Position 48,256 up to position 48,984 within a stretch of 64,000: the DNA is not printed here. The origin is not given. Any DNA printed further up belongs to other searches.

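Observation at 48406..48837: ArfB-like GGQ peptidyl-tRNA hydrolase in a phage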

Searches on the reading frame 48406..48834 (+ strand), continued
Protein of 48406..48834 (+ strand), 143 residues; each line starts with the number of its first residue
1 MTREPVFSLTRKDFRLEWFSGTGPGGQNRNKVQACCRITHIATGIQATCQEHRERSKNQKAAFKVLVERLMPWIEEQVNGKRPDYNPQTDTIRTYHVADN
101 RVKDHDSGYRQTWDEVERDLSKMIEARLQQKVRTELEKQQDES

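Call 64: find_related_loci(query=A1, collection=genome_contigs, flank=5000)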
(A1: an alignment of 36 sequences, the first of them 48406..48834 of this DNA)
Query A1 (143 aa) in genome_contigs; peptide patterns used: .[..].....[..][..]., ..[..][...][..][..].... (x = any residue, [..] = any of these).
600 stretches matched a pattern (row limit reached: there are more); 398 encode a relative of the query (tblastn E <= 1e-3); the best 80 are kept; 80 distinct loci.
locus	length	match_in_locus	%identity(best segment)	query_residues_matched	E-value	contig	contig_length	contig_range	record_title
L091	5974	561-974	46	2-140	5e-37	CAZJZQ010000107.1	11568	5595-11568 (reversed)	MAG TPA_asm: uncultured Rhizobium sp. isolate SRP344714_co1_197 genome assembly, contig: NODE_10148_length_11568_cov_5.4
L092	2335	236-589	51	9-127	5e-33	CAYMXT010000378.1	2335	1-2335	MAG TPA_asm: uncultured Planctomycetales bacterium isolate binchicken_co16_147 genome assembly, contig: NODE_83667_lengt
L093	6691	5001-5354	50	9-127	1e-31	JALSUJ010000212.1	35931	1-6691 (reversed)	MAG: Gammaproteobacteria bacterium isolate S010_maxbin2_scaf2bin.015_VB S010_NODE_195_length_35931_cov_3.721484, whole g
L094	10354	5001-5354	33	8-125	9e-20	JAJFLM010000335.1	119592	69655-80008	MAG: Deltaproteobacteria bacterium isolate OFTM19 OFTM19_334, whole genome shotgun sequence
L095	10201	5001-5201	49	1-67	7e-19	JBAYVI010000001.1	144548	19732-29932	MAG: Melioribacteraceae bacterium isolate SO_2016_LW3_56 scaffold00161_LW162_2016, whole genome shotgun sequence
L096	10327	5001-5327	38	13-116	2e-18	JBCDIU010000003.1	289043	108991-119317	MAG: Planctomycetota bacterium isolate P01_H01_bin.19 k141_417851_length_289043_cov_13.9176, whole genome shotgun sequen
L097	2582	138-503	38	1-116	8e-18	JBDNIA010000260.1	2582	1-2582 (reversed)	MAG: Crocinitomicaceae bacterium isolate concoct.5.WLB k141_689765, whole genome shotgun sequence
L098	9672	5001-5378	32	5-125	2e-17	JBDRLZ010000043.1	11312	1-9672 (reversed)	MAG: bacterium isolate MEGAHIT-group-1.804 k141_4304044, whole genome shotgun sequence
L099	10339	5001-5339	39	4-108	2e-16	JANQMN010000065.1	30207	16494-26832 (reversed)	MAG: Hahella sp. isolate PL25b_bin.18 k99_66152, whole genome shotgun sequence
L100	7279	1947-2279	34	1-101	2e-16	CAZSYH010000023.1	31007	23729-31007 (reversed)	MAG TPA_asm: uncultured Syntrophaceae bacterium isolate SRP178699_co1_570 genome assembly, contig: NODE_1547_length_3100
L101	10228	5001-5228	41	4-83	8e-16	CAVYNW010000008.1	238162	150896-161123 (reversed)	MAG: uncultured delta proteobacterium isolate MFD05684.bin.2.277 genome assembly, contig: contig_30927, whole genome sho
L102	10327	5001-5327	35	14-116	8e-16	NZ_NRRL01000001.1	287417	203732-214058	Rhodovibrio sodomensis strain DSM 9895 scaffold0001, whole genome shotgun sequence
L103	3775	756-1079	38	7-108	8e-16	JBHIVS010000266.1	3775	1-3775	MAG: Pseudobdellovibrionaceae bacterium isolate MAG4 WDNA01_bin.13.permissive_266, whole genome shotgun sequence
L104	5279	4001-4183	49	6-66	1e-15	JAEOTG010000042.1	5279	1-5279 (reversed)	MAG: Candidatus Heimdallarchaeota archaeon isolate YT1_048 k127_5632732, whole genome shotgun sequence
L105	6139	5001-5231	43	3-75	2e-15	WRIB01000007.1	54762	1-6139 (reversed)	MAG: Treponema sp. isolate Nt197P3bin20 Ga0082212_10000533, whole genome shotgun sequence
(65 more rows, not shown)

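Call 66: fold_search(model_id=the predicted structure, library=viral)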
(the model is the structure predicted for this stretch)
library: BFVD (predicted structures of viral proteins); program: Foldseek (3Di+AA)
matches with E <= 10: 662; with E <= 0.001: 10
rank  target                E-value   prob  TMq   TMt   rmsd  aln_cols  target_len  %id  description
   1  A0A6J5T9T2            2.9e-09  1.00  0.49  0.44   7.2       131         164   29  PrfB Protein chain release factor B [uncultured Caudovirales phage]
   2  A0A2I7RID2            1.7e-05  1.00  0.43  0.45  17.3       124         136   22  (no name in the UniProt tables at hand)
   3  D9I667                3.4e-05  1.00  0.43  0.77   2.4        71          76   32  Uncharacterized protein [Acinetobacter phage 133]
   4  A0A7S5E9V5            4.4e-05  1.00  0.41  0.18  15.4        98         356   23  Peptide chain release factor 1 [Pseudomonas phage Iggy]
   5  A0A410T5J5            5.4e-05  1.00  0.41  0.70   3.8        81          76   30  Prokaryotic-type class I peptide chain release factors domain-containing protein [Acinetobacter phage Henu6]
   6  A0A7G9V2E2            1.1e-04  1.00  0.44  0.48   3.3        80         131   21  Peptide chain release factor 1 [Pseudomonas phage phiPsa347]
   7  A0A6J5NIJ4            1.4e-04  1.00  0.38  0.71   4.6        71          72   28  Peptide chain release factor class I/class II [uncultured Caudovirales phage]
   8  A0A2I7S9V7            2.3e-04  1.00  0.42  0.32   3.8        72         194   25  (no name in the UniProt tables at hand)
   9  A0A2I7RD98            2.6e-04  1.00  0.37  0.44   3.9        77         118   25  (no name in the UniProt tables at hand)
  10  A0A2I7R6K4            7.9e-04  1.00  0.41  0.51   3.4        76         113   13  (no name in the UniProt tables at hand)
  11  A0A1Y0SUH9            1.1e-03  1.00  0.37  0.24  15.8        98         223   17  Uncharacterized protein [Pseudomonas phage Skulduggery]
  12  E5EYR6                1.3e-03  1.00  0.39  0.81   2.4        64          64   26  (no name in the UniProt tables at hand)
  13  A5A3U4                2.9e-03  1.00  0.35  0.40  18.1        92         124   15  (no name in the UniProt tables at hand)
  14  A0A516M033            8.9e-03  1.00  0.38  0.62   4.9        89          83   19  (no name in the UniProt tables at hand)
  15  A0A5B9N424            1.0e-02  1.00  0.37  0.47   3.4        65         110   23  Uncharacterized protein [Aeromonas phage 4L372XY]
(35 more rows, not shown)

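Call 69: find_encoding_contigs(protein=P0001, flank=3000, max_places=2)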
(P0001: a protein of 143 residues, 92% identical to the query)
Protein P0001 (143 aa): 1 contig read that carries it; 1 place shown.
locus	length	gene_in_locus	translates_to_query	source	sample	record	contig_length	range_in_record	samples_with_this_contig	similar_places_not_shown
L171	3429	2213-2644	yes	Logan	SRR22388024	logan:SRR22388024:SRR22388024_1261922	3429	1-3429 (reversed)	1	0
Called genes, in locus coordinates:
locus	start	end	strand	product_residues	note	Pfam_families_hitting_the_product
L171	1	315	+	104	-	?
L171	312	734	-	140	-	-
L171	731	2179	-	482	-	PF12224:Amidoligase_2 (weak)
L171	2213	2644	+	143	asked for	PF00472:RF-1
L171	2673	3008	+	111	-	-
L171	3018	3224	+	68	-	-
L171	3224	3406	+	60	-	-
